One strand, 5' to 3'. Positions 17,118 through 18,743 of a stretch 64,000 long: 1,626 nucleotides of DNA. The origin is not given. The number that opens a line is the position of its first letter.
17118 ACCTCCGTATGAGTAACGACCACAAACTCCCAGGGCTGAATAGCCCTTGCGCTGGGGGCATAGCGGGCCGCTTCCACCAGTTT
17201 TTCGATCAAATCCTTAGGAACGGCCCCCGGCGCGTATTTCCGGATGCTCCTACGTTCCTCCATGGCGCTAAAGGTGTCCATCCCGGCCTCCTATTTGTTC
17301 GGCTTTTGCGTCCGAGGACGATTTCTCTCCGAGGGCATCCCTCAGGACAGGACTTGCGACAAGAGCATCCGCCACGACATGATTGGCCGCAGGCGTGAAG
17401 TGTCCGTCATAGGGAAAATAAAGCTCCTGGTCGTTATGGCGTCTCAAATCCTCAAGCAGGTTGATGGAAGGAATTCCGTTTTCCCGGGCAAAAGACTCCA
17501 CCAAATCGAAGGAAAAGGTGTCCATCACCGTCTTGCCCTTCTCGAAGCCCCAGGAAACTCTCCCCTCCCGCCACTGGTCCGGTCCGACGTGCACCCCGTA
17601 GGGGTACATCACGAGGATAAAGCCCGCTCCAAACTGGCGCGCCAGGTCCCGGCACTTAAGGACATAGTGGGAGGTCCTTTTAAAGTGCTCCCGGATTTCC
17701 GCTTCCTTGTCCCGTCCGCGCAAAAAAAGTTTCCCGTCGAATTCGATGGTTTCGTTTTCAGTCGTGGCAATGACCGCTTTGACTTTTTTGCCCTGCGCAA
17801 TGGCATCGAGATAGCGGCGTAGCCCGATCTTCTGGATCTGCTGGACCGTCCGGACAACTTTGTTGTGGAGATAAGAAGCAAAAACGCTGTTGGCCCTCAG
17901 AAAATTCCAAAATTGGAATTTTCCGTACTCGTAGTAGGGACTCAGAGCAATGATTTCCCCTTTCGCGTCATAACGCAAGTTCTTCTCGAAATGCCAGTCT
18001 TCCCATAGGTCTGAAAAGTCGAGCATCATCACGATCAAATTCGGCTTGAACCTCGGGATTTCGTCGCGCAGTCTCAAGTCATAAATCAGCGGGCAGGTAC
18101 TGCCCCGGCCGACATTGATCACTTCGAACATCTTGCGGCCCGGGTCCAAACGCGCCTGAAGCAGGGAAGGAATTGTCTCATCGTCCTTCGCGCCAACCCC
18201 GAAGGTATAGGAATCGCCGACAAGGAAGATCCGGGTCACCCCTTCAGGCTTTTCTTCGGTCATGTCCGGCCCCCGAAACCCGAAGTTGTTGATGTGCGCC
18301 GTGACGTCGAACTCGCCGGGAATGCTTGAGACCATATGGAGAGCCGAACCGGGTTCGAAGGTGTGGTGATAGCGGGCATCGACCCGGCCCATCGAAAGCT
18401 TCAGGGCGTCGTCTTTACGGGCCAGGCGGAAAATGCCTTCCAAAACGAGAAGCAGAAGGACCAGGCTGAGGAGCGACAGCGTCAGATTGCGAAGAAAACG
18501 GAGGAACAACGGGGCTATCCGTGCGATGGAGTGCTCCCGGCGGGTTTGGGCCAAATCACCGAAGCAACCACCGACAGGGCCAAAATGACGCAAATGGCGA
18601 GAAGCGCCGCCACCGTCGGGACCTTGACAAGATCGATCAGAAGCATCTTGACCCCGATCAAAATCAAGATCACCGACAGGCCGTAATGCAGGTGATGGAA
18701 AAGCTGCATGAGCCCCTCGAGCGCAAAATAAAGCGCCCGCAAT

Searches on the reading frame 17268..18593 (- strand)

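Call 103: search_protein_families(library=pfam, proteins=[window:17268-18593:-], max_evalue=0.00001)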
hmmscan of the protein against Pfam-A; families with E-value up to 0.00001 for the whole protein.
window:17268-18593:- (441 aa): 2 families
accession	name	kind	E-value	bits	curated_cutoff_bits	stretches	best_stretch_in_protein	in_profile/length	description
PF13472.12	Lipase_GDSL_2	-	2.6e-08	35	32.9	1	125-342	2-160/178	GDSL-like Lipase/Acylhydrolase family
PF16822.11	ALGX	-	2.3e-06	27.9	26.5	0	288-419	8-133/268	SGNH hydrolase-like domain, acetyltransferase AlgX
